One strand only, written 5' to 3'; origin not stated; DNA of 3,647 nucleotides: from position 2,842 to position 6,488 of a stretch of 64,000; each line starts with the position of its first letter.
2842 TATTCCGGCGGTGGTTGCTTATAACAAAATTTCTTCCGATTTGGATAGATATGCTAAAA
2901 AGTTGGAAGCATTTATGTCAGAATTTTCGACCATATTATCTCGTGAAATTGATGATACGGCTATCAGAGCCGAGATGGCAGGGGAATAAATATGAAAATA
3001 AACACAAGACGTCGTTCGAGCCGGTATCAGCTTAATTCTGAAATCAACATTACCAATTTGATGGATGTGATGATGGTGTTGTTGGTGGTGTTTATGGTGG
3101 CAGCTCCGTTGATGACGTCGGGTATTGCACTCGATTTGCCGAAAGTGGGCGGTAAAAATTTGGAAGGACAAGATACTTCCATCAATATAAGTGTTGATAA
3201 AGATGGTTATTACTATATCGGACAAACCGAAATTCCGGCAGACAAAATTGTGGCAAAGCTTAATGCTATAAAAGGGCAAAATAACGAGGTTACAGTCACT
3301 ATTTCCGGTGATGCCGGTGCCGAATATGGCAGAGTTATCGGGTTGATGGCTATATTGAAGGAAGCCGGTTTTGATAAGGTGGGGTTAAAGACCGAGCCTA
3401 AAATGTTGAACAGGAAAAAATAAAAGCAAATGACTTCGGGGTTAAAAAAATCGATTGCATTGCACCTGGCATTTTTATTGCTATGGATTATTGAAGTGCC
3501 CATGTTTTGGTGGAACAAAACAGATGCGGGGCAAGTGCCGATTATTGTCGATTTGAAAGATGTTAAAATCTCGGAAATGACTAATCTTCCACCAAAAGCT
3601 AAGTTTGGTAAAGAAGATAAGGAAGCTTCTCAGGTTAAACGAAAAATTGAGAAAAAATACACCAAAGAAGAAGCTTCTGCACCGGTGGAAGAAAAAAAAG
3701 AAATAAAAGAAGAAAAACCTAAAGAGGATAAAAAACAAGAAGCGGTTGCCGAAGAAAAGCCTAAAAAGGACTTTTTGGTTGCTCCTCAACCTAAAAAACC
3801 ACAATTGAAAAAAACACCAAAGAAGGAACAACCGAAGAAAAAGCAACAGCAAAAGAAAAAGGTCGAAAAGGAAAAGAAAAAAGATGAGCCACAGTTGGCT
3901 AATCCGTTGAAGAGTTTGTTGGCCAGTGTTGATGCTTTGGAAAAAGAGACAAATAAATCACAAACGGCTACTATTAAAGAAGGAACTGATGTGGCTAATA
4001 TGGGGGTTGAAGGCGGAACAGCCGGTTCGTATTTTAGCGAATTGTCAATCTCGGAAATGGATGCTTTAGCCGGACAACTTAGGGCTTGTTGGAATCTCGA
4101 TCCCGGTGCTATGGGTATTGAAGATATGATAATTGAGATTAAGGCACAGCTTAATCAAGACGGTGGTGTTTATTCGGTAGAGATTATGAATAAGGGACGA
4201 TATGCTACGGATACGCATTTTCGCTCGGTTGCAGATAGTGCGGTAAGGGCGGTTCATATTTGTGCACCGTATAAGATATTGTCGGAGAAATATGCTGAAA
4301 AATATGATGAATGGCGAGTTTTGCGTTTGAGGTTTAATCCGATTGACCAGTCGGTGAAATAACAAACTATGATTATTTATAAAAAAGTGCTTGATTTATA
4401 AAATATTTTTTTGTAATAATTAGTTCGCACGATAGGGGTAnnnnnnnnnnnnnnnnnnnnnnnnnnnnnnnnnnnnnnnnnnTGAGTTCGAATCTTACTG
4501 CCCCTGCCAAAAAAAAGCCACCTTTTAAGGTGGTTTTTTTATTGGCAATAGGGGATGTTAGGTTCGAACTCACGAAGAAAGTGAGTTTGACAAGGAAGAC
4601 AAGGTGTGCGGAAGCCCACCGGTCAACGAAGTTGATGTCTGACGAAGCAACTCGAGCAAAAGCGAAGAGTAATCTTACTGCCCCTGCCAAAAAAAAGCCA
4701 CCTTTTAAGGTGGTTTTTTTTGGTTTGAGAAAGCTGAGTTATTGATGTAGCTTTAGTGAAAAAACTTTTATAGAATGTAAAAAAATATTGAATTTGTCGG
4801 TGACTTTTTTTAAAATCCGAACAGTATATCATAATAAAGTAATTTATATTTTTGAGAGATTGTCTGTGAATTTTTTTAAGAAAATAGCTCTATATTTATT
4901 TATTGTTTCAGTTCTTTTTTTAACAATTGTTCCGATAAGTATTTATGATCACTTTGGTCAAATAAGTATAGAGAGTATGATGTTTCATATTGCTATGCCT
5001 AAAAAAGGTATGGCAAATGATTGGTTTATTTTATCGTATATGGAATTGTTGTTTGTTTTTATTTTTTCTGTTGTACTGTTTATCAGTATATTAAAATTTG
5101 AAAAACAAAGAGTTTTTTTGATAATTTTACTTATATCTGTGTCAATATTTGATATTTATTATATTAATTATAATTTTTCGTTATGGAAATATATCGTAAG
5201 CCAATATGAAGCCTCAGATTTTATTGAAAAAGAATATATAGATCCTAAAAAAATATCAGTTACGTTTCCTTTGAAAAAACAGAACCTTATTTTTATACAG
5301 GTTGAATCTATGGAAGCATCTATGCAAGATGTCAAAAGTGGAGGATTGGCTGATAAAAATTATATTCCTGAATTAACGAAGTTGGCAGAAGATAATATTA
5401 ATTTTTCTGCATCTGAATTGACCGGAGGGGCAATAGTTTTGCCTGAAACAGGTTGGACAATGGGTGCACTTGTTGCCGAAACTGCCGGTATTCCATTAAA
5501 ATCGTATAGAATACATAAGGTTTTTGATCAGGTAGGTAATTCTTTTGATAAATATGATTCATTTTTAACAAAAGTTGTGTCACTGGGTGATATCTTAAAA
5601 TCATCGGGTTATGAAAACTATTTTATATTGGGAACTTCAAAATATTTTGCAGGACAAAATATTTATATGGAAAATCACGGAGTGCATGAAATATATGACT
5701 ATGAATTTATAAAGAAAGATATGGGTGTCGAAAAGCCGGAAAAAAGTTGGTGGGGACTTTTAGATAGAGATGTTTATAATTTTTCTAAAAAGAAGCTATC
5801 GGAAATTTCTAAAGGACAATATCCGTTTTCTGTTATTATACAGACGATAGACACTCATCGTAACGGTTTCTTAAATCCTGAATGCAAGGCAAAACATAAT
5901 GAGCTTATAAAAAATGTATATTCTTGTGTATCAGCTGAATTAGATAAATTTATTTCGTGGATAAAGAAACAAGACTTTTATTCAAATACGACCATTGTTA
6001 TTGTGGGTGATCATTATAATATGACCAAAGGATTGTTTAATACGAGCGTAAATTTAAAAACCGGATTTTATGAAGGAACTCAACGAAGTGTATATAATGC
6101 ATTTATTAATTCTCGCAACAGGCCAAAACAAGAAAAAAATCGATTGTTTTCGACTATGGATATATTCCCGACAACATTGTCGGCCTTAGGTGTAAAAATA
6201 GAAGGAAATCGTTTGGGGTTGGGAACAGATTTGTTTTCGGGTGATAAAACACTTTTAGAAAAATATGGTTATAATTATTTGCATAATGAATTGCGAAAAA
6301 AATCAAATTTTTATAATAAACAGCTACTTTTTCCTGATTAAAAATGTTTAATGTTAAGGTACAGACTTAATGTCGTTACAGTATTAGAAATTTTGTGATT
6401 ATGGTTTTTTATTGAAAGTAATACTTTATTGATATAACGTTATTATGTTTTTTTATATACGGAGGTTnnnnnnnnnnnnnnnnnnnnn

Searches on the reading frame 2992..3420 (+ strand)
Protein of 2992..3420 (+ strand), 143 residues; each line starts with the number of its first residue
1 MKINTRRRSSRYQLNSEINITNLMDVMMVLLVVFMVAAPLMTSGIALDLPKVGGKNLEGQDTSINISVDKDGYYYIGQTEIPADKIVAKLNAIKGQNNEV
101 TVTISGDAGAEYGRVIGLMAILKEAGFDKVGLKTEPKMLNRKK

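Call 3: search_protein_families(library=pfam, proteins=[window:2992-3420:+], max_evalue=0.01)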
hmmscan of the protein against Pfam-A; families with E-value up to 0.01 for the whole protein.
window:2992-3420:+ (143 aa): 1 family
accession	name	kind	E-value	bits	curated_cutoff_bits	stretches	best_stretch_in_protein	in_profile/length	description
PF02472.21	ExbD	-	4.4e-28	98.4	25.4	1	14-136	4-127/128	Biopolymer transport protein ExbD/TolR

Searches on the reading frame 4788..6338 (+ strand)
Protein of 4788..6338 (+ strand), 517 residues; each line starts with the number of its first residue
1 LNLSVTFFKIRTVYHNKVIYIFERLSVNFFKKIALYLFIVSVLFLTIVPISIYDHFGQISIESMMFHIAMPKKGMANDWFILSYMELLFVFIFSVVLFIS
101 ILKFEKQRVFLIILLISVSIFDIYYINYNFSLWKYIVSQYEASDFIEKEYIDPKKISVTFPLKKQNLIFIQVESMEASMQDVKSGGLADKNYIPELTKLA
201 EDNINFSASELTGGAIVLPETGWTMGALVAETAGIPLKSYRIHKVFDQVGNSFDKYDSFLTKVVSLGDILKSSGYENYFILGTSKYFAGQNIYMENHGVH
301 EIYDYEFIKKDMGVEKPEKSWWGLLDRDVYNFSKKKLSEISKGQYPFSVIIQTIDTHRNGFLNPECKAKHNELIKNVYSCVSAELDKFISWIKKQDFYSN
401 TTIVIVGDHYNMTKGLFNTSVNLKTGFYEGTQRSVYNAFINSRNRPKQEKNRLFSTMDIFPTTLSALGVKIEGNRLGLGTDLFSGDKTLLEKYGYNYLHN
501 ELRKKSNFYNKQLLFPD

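Call 3: search_protein_families(library=pfam, proteins=[window:4788-6338:+], max_evalue=0.01)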
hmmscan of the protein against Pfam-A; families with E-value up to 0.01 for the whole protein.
window:4788-6338:+ (517 aa): 1 family
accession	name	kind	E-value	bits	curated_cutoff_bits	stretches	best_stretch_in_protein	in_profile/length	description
PF00884.28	Sulfatase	-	3.8e-19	69.5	25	1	165-469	1-301/301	Sulfatase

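Call 5: search_protein_families(library=ncbifam, proteins=[window:4788-6338:+], max_evalue=0.01)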
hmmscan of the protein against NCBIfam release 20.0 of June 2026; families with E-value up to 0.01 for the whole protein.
window:4788-6338:+ (517 aa): 4 families
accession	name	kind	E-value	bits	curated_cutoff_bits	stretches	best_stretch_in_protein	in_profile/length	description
NF009027.0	PRK12363.1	equivalog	3.3e-41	141.7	572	1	41-487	31-460/703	phosphoglycerol transferase I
NF003000.0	PRK03776.1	equivalog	4e-41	140.9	574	1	18-486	15-461/763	phosphatidylglycerol--membrane-oligosaccharide glycerophosphotransferase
TIGR03417.1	chol_sulfatase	equivalog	0.00088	18.3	433.45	0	374-471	256-348/500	choline-sulfatase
NF052576.1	PymNtasePynAStpc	equivalog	0.0046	16.6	350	0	263-337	104-176/229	pyrimidine 5'-nucleotidase PynA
